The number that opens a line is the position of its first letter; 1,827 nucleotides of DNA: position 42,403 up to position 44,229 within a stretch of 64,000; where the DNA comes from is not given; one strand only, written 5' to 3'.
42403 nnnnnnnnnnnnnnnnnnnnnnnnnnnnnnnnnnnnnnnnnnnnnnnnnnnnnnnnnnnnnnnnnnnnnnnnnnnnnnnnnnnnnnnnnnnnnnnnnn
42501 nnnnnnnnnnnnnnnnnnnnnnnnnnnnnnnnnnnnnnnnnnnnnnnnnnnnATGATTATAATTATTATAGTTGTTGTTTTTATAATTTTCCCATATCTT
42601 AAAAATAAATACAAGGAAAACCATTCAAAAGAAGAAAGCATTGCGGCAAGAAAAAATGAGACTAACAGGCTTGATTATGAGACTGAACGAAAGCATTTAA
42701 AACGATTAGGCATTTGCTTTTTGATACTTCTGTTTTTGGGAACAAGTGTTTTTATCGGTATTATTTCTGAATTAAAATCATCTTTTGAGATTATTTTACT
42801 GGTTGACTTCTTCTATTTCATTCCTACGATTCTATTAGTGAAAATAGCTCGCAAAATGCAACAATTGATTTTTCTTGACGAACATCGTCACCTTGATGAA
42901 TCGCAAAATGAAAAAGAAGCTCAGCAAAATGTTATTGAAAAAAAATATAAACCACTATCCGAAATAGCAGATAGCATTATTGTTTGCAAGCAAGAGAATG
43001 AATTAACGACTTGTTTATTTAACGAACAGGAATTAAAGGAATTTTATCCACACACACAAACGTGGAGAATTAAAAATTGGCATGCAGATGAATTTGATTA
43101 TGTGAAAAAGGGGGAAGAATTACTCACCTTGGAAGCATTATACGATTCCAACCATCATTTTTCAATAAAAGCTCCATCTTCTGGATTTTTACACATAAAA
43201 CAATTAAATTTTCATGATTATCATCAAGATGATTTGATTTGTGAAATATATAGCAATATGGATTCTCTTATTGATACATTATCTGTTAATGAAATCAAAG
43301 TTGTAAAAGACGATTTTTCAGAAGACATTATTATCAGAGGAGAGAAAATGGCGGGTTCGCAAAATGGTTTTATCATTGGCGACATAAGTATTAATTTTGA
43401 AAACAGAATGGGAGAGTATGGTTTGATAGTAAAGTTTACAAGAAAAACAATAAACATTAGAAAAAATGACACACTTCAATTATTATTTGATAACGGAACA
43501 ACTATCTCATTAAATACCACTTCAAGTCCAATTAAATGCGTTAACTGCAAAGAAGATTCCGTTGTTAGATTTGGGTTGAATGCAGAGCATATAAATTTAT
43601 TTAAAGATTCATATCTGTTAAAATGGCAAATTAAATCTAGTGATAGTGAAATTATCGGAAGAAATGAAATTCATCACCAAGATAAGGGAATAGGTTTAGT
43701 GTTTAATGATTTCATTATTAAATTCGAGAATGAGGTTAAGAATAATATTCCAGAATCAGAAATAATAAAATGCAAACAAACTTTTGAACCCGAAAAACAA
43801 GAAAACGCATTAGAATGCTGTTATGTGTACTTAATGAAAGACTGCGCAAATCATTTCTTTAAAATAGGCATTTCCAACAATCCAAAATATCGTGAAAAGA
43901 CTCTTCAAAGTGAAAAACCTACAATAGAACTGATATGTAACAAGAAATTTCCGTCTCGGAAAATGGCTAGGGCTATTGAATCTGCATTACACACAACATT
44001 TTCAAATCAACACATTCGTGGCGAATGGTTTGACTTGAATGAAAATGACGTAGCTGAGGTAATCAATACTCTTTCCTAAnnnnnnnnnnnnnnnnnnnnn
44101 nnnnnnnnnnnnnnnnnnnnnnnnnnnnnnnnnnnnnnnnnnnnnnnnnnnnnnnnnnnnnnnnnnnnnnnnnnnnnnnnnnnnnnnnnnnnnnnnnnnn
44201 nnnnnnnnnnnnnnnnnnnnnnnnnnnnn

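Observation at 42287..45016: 2.2-kb cassette bracketed by ~245-bp direct repeats carrying a membrane-anchored T5orf172 protein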

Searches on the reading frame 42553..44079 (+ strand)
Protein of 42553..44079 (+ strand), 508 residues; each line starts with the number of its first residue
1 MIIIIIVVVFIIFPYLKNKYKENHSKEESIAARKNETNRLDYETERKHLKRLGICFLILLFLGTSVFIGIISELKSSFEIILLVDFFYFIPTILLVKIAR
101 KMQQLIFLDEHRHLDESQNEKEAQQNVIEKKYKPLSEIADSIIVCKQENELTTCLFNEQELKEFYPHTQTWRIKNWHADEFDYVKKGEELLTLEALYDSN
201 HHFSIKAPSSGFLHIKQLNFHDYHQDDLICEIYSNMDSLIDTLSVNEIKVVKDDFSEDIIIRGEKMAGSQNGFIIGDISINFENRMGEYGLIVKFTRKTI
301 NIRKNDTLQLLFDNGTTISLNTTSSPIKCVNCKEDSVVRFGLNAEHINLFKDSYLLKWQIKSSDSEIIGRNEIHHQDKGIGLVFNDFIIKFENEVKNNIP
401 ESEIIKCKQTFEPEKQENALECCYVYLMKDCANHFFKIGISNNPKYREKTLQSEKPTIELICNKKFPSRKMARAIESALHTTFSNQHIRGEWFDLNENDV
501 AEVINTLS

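Call 11: search_protein_families(library=pfam, proteins=[window:42553-44076:+], max_evalue=0.01)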
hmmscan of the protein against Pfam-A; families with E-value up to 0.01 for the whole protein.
window:42553-44076:+ (508 aa): 2 families
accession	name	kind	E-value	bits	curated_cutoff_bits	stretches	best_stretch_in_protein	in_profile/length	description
PF13455.12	MUG113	-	1.1e-13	52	22.3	1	436-505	1-71/73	Meiotically up-regulated gene 113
PF10544.15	T5orf172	-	1.2e-10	42.2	20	1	424-506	4-99/101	T5orf172 domain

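Call 12: search_protein_families(library=padloc, proteins=[window:42553-44076:+], max_evalue=0.01)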
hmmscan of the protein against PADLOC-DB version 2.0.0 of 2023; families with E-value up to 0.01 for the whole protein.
window:42553-44076:+ (508 aa): 1 family
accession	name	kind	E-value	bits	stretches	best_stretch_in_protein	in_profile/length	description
PDLC05041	PDC-S57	-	0.0071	14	0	424-507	7-93/212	-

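Call 13: search_protein_families(library=phrogs, proteins=[window:42553-44076:+], max_evalue=0.01)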
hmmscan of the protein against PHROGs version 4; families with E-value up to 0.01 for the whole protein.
window:42553-44076:+ (508 aa): 5 families
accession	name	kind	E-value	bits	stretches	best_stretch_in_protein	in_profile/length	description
phrog_8130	-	unknown function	3.6e-13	50.3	1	423-506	180-261/434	-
phrog_4284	-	unknown function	2.2e-11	44.8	1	416-503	78-161/171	-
phrog_5032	-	unknown function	3.5e-10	40.8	1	415-506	70-159/178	-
phrog_18411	-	DNA, RNA and nucleotide metabolism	4.2e-06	27.5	1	423-502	5-81/236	homing endonuclease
phrog_33921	-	unknown function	0.0096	16.8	0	423-506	68-145/160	-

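Call 15: find_encoding_contigs(protein=window:42553-44079:+, flank=8000, max_places=10)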
Protein window:42553-44079:+ (508 aa): 1 contig read that carries it; 1 place shown.
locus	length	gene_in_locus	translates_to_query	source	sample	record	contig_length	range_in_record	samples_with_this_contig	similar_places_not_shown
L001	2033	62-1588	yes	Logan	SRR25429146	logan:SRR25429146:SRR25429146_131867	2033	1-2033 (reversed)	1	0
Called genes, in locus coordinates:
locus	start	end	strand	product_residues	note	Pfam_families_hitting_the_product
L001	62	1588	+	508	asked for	PF10544:T5orf172, PF13455:MUG113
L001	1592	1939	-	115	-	-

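Call 17: find_homologous_proteins(query=window:42553-44076:+)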
Query window:42553-44076:+ (508 aa): 634 proteins with E <= 0.001 among 7151 candidates; the best 120 are listed.
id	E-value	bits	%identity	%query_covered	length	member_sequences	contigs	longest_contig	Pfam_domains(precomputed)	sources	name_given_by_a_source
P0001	0.0e+0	1141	100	100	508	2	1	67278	PF10544.16,PF13455.13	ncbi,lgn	-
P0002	5.4e-137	476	45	100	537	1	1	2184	PF10544.16,PF13455.13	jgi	-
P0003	2.0e-126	441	51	75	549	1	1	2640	PF10544.16,PF13455.13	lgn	-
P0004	6.5e-115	403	54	66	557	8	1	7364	PF10544.16,PF13455.13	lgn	-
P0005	7.3e-109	383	52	65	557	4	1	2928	PF10544.16,PF13455.13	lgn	-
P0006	7.2e-102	360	44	81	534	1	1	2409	PF10544.16,PF13455.13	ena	-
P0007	3.7e-95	338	40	91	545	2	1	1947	PF10544.16,PF13455.13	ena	-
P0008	1.3e-59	221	39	69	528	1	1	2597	PF10544.16,PF13455.13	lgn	-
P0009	1.4e-58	217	39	67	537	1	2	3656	PF10544.16,PF13455.13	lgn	-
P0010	3.1e-57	213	39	67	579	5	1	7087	PF10544.16,PF13455.13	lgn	-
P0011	7.2e-57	211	35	74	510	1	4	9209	PF10544.16,PF13455.13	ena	-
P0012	1.9e-54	203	37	66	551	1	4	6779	PF10544.16,PF13455.13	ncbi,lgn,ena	-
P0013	5.7e-54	202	37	73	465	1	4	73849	PF10544.16,PF13455.13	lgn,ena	-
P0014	1.4e-53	201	40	51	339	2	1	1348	PF10544.16,PF13455.13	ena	-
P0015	6.6e-51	192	37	66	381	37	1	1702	PF10544.16,PF13455.13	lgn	-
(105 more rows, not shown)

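Call 41: find_related_loci(query=A3, collection=viral_contigs, flank=8000)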
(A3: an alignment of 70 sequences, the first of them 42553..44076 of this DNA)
Query A3 (508 aa) in viral_contigs; peptide patterns used: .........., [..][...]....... (x = any residue, [..] = any of these).
387 stretches matched a pattern; 293 encode a relative of the query (tblastn E <= 1e-3); the best 80 are kept; 80 distinct loci.
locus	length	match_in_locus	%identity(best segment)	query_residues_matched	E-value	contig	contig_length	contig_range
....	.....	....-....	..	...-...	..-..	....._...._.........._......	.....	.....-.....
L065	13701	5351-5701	41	380-505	9e-19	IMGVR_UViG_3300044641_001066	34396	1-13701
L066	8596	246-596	41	380-505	1e-18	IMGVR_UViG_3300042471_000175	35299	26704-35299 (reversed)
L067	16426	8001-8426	38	358-505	2e-18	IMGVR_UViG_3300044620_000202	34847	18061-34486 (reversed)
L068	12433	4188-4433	50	420-505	2e-18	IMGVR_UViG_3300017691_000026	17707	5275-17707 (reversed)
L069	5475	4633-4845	55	425-500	3e-18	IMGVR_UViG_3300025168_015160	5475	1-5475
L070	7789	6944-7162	51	423-500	7e-18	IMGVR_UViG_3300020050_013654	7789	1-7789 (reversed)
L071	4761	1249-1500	47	413-503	1e-17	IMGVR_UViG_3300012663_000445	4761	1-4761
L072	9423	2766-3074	45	398-503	1e-17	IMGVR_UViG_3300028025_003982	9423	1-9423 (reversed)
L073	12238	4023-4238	49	426-504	2e-17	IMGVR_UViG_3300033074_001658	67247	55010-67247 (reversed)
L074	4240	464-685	52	425-505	2e-17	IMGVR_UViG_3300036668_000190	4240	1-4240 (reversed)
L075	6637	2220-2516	42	397-500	2e-17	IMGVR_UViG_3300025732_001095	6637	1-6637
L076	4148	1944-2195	46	413-503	2e-17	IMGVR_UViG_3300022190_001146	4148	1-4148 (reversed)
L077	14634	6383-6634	46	413-503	2e-17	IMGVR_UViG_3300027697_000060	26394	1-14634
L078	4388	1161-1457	36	396-500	4e-17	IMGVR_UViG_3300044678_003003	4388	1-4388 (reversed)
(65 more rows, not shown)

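Call 45: find_related_loci(query=A3, collection=metagenome_contigs, flank=8000)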
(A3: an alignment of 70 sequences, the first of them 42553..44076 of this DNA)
Query A3 (508 aa) in metagenome_contigs; peptide patterns used: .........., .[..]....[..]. (x = any residue, [..] = any of these).
593 stretches matched a pattern; 369 encode a relative of the query (tblastn E <= 1e-3); the best 80 are kept; 80 distinct loci.
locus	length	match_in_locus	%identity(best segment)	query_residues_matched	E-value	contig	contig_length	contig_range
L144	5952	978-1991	53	175-508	2e-109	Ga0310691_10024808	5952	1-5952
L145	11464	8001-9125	38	144-508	2e-72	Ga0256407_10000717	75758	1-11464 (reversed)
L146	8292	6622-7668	38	166-507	2e-69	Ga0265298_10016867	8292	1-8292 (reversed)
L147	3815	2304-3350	38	166-507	2e-69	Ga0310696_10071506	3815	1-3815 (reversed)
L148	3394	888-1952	37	173-507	2e-60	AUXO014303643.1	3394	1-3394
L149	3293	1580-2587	38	171-507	2e-58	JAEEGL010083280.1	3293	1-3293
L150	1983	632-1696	37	160-504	2e-59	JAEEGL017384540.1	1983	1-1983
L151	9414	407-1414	37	173-507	7e-57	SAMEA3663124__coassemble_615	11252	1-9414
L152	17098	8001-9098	33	152-507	6e-55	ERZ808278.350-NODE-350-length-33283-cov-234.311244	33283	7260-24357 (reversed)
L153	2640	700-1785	35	159-507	8e-54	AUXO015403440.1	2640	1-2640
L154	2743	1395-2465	32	173-507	4e-53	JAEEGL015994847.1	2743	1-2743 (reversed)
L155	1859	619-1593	35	205-507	2e-52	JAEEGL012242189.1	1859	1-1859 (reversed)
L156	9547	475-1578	33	159-507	1e-50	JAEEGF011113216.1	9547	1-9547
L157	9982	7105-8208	33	159-507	1e-50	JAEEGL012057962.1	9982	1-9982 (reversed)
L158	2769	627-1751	35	146-507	9e-50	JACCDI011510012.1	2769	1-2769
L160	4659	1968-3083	34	146-507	4e-49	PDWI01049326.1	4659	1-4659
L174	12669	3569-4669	34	165-508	2e-44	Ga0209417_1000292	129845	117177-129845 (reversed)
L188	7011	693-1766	33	176-507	2e-42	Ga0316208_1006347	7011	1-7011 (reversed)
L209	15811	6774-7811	30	176-507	1e-40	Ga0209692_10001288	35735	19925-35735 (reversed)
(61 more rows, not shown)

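Call 46: predict_structure(alignment_id=A3)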
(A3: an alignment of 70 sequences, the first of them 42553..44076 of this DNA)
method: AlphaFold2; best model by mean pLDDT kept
length: 508 residues; sequences in the alignment: 70
mean_pLDDT: 85.3   pTM: 0.58
mean pLDDT of the five models: 85.3, 84.7, 84.6, 84.1, 83.8
residues with pLDDT >= 90: 274; 70-90: 160; 50-70: 42; < 50: 32
segments of 3 or more residues with pLDDT < 50: 29-34, 118-131, 414-419, 448-451
pLDDT, mean of each block of 10 residues (from residue 1): 69 76 57 60 86 88 86 84 82 85 78 55 43 67 93 94 81 91 95 88 93 82 89 93 90 97 92 93 97 96 97 96 93 91 96 95 96 74 92 98 90 51 91 95 69 67 94 97 96 97 97
secondary structure, 60 per line:
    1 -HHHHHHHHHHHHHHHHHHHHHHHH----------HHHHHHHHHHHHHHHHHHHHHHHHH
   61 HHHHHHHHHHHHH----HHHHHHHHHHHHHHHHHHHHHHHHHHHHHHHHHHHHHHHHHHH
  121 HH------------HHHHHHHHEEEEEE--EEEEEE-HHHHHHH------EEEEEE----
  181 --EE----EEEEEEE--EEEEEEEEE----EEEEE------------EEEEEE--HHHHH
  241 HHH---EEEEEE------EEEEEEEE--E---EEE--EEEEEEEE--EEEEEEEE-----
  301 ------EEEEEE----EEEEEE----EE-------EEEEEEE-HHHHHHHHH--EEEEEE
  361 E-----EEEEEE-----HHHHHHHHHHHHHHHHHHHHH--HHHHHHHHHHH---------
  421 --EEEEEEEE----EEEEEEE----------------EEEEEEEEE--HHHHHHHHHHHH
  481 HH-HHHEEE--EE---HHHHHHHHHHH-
elements in order: H2-25 H36-73 H78-122 H135-142 E143-148 E151-156 H158-164 E171-176 E189-195 E198-206 E211-215 E228-233 H236-243 E247-252 E259-266 E273-275 E278-285 E288-295 E307-312 E317-322 E336-342 H344-352 E355-361 E367-372 H378-398 H401-411 E423-430 E435-441 E458-466 H469-482 E487-489 H497-507

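Call 51: fold_search(model_id=the predicted structure, library=pdb)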
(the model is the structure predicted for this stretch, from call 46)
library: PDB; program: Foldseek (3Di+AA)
matches with E <= 10: 1028; with E <= 0.001: 0
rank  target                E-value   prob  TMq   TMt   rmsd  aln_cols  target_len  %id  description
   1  4kks                  1.9e-03  0.99  0.12  0.21  11.7       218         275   12  Crystal Structure of BesA (C2 form) (released 2013-07-10)
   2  3dtd_B                2.6e-03  0.99  0.17  0.45   7.1       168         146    9  Crystal structure of invasion associated protein b from bartonella henselae (released 2008-09-09)
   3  3dtd_D                3.8e-03  1.00  0.18  0.48   7.0       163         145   10  Crystal structure of invasion associated protein b from bartonella henselae (released 2008-09-09)
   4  3dtd_E                5.5e-03  0.99  0.17  0.47   7.2       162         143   10  Crystal structure of invasion associated protein b from bartonella henselae (released 2008-09-09)
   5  3dtd_C                6.8e-03  0.99  0.17  0.46   7.1       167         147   10  Crystal structure of invasion associated protein b from bartonella henselae (released 2008-09-09)
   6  6zlx                  6.8e-03  0.21  0.10  0.16  17.1       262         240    8  The structure of the ClpX-associated factor PDIP38 (released 2021-07-14)
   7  3dtd_H                7.6e-03  0.99  0.17  0.46   7.1       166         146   10  Crystal structure of invasion associated protein b from bartonella henselae (released 2008-09-09)
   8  9a4v_B                8.5e-03  1.00  0.11  0.14   2.8        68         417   28  Integrative model of PT1-ODO2 by crosslinking MS and deep learning (released 2024-09-18)
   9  4kkt_D                8.5e-03  0.87  0.11  0.19  12.6       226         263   12  Crystal Structure of BesA (P21 form) (released 2013-07-10)
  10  4kkt_C                9.4e-03  0.94  0.12  0.20  12.3       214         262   12  Crystal Structure of BesA (P21 form) (released 2013-07-10)
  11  1z6h_MODEL_1_A        9.9e-03  1.00  0.11  0.66   3.2        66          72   21  Solution Structure of Bacillus subtilis BLAP biotinylated-form (released 2006-03-22)
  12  3dtd_A                9.9e-03  0.98  0.17  0.44   7.4       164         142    8  Crystal structure of invasion associated protein b from bartonella henselae (released 2008-09-09)
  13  5gua                  1.2e-02  1.00  0.11  0.64   3.5        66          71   20  Structure of biotin carboxyl carrier protein from pyrococcus horikoshi OT3 (delta N79) A138Y mutant (released 2017-08-30)
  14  1y8n_B                1.2e-02  1.00  0.14  0.64   2.9        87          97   14  Crystal structure of the PDK3-L2 complex (released 2005-05-24)
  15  3crk_C                1.2e-02  1.00  0.12  0.61   4.5        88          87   12  Crystal structure of the PDHK2-L2 complex. (released 2008-04-29)
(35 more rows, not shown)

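Call 58: list_cluster_members(proteins=[P0001, P0121, P0123])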
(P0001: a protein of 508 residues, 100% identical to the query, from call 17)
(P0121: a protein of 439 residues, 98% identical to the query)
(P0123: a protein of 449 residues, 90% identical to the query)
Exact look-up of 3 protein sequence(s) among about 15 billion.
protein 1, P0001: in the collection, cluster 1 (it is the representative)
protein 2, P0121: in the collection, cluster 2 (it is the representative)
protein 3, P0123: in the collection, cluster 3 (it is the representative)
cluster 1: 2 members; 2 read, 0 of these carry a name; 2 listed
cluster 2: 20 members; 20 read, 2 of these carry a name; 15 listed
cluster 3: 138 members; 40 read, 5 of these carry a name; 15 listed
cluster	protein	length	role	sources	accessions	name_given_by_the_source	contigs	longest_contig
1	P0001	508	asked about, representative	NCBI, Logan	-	-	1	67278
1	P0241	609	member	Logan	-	-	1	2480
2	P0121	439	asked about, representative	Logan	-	-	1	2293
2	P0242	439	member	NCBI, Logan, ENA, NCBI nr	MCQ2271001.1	MAG: tRNA (N6-isopentenyl adenosine(37)-C2)-methylthiotransferase MiaB [Bacteroidales ... | tRNA (N6-isopentenyl adenosine(37)-C2)-methylthiotransferase MiaB [Bacteroidales ...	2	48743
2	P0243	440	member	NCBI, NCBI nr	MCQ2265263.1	MAG: tRNA (N6-isopentenyl adenosine(37)-C2)-methylthiotransferase MiaB [Bacteroidales ... | tRNA (N6-isopentenyl adenosine(37)-C2)-methylthiotransferase MiaB [Bacteroidales ...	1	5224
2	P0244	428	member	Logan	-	-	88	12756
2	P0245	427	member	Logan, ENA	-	-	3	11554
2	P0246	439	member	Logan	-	-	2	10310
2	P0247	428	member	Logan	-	-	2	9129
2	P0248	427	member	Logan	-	-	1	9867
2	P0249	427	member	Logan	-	-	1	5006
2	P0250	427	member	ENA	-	-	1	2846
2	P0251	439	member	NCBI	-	-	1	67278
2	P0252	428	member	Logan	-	-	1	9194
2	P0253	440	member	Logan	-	-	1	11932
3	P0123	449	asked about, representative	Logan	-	-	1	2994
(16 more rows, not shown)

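Call 59: find_encoding_contigs(protein=P0241, flank=5000, max_places=6)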
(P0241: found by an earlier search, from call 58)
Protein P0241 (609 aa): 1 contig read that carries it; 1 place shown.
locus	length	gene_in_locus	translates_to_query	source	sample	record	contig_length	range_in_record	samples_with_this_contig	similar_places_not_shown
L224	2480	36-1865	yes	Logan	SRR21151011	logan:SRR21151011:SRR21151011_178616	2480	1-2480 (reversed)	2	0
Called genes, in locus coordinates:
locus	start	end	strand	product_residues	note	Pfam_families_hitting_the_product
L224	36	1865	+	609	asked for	PF10544:T5orf172, PF13455:MUG113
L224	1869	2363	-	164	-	-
